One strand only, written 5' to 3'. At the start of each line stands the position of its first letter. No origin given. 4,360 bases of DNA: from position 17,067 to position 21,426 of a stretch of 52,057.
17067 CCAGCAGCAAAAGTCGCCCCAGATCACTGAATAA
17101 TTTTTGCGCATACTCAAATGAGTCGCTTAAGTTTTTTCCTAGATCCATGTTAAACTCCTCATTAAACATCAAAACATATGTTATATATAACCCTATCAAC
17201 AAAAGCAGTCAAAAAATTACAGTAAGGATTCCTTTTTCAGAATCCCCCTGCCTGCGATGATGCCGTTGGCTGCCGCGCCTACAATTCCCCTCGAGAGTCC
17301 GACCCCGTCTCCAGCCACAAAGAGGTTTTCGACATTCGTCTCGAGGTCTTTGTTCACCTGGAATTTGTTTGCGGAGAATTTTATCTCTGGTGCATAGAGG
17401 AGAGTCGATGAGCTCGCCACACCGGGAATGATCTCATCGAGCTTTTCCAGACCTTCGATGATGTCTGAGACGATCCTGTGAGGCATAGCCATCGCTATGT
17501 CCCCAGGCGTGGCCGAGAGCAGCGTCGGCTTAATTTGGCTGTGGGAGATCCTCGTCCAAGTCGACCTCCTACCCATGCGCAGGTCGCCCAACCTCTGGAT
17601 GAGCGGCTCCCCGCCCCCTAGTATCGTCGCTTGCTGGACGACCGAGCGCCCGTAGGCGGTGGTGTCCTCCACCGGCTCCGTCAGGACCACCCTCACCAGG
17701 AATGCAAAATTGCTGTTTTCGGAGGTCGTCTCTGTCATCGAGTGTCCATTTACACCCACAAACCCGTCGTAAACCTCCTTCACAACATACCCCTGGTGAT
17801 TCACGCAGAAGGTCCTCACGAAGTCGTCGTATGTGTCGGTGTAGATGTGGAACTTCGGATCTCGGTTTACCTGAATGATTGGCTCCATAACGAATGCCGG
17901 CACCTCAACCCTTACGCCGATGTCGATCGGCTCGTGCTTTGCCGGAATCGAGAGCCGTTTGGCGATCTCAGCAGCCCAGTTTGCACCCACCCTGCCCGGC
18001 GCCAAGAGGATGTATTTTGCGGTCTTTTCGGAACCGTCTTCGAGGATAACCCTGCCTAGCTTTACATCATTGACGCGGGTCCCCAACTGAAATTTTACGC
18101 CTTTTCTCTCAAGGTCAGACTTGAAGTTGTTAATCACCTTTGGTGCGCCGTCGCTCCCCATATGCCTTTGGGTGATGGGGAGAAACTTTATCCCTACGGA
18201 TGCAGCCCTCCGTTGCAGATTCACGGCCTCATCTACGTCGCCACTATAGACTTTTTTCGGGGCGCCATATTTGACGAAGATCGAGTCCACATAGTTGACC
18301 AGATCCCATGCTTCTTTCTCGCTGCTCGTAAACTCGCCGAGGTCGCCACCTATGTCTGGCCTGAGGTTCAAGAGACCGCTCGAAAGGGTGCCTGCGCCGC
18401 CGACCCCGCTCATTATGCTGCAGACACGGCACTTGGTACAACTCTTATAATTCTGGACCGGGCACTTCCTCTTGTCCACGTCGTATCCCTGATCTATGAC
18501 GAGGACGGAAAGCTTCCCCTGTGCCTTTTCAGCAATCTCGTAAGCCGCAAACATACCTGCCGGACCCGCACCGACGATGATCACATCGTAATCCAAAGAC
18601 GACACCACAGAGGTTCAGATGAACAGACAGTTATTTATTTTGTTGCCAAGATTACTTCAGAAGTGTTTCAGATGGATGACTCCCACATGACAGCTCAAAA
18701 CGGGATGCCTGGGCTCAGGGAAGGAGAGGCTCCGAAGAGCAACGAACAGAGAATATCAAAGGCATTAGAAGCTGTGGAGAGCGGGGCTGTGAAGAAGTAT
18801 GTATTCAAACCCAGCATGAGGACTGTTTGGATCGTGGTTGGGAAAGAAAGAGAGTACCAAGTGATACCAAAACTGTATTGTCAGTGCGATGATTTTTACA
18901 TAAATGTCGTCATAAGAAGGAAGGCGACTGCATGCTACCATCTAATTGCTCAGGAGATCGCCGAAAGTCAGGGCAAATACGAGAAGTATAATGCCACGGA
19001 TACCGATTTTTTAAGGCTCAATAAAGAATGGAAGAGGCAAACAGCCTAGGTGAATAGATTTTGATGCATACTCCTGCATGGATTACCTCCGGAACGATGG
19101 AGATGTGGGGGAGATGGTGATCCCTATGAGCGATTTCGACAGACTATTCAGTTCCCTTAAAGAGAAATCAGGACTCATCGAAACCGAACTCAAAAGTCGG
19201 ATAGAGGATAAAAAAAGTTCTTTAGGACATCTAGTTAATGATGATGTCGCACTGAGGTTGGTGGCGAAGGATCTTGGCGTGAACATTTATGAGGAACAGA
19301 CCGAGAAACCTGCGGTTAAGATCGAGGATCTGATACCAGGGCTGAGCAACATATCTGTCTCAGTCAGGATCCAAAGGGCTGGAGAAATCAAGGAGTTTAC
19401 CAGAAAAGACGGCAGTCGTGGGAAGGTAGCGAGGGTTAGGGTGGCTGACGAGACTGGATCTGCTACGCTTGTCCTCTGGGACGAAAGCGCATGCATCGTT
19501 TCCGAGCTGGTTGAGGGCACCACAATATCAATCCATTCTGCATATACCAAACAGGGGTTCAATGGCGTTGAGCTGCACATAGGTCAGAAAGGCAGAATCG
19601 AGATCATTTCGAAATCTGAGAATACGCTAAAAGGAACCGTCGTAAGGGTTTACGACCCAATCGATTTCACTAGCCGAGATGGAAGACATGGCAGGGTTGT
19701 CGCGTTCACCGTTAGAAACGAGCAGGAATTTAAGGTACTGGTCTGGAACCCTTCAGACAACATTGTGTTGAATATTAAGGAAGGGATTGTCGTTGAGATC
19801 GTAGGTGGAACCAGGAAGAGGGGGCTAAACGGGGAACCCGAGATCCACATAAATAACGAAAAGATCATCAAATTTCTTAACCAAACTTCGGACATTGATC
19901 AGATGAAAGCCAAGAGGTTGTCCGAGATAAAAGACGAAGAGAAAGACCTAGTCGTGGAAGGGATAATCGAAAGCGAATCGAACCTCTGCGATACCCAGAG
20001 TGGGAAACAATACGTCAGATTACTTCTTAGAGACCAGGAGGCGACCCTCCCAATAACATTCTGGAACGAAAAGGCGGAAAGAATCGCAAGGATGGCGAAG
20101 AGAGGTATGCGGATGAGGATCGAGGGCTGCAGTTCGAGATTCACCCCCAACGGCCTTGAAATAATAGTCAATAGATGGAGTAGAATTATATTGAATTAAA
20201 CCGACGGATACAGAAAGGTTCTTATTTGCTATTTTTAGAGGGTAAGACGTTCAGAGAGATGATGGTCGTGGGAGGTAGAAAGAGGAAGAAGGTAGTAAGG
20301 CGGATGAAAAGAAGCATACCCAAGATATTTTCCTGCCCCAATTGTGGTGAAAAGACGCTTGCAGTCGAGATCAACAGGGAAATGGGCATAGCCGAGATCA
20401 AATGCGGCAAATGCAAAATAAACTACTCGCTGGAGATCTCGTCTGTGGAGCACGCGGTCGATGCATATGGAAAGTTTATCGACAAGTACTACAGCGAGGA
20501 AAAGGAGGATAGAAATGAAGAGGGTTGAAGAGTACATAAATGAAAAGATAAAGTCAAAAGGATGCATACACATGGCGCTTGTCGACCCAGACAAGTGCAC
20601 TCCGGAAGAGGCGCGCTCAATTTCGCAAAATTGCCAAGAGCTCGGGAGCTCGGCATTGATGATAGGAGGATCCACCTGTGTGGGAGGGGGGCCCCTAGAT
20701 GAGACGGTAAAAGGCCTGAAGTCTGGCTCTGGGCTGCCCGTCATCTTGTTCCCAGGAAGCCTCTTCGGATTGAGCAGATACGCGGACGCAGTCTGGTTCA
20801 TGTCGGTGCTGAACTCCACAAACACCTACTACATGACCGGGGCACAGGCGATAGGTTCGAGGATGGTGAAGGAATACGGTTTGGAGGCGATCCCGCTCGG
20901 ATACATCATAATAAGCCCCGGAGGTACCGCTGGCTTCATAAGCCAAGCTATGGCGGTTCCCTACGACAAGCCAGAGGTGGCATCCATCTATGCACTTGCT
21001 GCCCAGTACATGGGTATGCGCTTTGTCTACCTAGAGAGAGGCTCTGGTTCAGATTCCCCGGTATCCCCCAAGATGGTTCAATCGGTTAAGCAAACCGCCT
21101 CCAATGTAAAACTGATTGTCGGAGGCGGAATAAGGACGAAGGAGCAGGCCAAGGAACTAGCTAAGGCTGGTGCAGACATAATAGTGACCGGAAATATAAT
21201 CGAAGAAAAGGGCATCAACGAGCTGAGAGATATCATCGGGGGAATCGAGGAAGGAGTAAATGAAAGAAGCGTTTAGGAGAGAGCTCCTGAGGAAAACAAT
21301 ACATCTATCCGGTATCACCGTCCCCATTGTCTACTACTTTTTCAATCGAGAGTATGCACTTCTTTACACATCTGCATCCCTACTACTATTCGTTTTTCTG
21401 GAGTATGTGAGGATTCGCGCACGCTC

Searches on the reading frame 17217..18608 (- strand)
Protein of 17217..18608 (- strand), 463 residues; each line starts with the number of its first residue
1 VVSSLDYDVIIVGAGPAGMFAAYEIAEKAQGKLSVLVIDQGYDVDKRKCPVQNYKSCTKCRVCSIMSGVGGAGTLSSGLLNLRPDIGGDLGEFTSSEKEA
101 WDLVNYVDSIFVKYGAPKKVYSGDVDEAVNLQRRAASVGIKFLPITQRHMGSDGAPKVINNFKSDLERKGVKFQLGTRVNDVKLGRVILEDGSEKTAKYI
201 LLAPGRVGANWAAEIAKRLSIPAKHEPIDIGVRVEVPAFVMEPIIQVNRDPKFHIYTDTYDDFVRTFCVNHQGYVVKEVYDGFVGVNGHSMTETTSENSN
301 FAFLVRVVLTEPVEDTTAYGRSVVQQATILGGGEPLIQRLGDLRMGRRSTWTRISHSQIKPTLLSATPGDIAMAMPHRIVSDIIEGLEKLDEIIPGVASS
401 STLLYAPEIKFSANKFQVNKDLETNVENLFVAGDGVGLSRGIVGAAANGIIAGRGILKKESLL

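Call 10: search_protein_families(library=pfam, proteins=[window:17217-18608:-], max_evalue=0.001)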
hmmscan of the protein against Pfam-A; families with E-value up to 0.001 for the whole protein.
window:17217-18608:- (463 aa): 9 families
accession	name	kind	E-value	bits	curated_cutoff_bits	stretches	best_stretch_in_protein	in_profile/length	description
PF07992.20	Pyr_redox_2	-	1.7e-14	54.4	26.1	1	7-51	1-37/291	Pyridine nucleotide-disulphide oxidoreductase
PF21688.3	FAD-depend_C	-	5.1e-10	40.3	27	1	261-408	43-194/197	FAD-dependent protein, C-terminal domain-like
PF01134.28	GIDA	-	2.4e-09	37.2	22.1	1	384-456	320-383/391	Glucose inhibited division protein A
PF01266.30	DAO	-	1.2e-08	35.4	27.9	1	8-41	1-31/353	FAD dependent oxidoreductase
PF03486.20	HI0933_like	-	4.7e-08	33.2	50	1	8-44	2-35/244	HI0933-like protein Rossmann domain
PF00890.30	FAD_binding_2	-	4.8e-06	26.5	20.4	1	8-42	1-32/414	FAD binding domain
PF01946.23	Thi4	-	1.5e-05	24.8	26.2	1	5-40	16-49/235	Thi4 family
PF13450.12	NAD_binding_8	-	0.00015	22.4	21.9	1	11-41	1-28/68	NAD(P)-binding Rossmann-like domain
PF13738.12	Pyr_redox_3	-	0.00045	20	30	0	10-41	1-30/305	Pyridine nucleotide-disulphide oxidoreductase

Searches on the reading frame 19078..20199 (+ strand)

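Call 10: search_protein_families(library=pfam, proteins=[window:19078-20199:+], max_evalue=0.001)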
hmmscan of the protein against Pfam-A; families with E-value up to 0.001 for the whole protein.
window:19078-20199:+ (373 aa): 3 families
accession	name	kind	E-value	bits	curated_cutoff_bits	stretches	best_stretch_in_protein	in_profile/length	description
PF01336.31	tRNA_anti-codon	-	7.8e-20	71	27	2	293-368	3-73/75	OB-fold nucleic acid binding domain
PF13742.12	tRNA_anti_2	-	3.4e-06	27.7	27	1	290-365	21-92/95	OB-fold nucleic acid binding domain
PF09999.14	DUF2240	-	0.00065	19.8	22.3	0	18-70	85-137/144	Uncharacterized protein conserved in archaea (DUF2240)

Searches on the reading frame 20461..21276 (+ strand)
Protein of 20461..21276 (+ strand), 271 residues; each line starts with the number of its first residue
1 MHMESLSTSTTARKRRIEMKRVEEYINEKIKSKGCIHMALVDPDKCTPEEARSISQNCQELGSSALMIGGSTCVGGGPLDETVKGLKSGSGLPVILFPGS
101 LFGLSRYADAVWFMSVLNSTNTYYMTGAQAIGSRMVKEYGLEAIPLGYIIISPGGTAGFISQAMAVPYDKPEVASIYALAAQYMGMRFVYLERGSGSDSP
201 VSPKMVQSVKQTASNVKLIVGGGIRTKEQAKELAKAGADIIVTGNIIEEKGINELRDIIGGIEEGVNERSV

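Call 10: search_protein_families(library=pfam, proteins=[window:20461-21276:+], max_evalue=0.001)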
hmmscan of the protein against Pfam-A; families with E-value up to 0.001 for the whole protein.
window:20461-21276:+ (271 aa): 5 families
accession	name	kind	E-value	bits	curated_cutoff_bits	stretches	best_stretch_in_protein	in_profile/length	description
PF01884.23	PcrB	-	4.4e-59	200.1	23.9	1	33-258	7-222/226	PcrB family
PF00977.27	His_biosynth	-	9.3e-06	25.7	23.6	1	201-246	60-104/228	Histidine biosynthesis protein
PF00478.31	IMPDH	-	5e-05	22.9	25.6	1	199-244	129-173/345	IMP dehydrogenase / GMP reductase domain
PF04131.20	NanE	-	8.7e-05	22.2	27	0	212-247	141-176/192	Putative N-acetylmannosamine-6-phosphate epimerase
PF01180.27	DHO_dh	-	0.00086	19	27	0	200-264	224-289/291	Dihydroorotate dehydrogenase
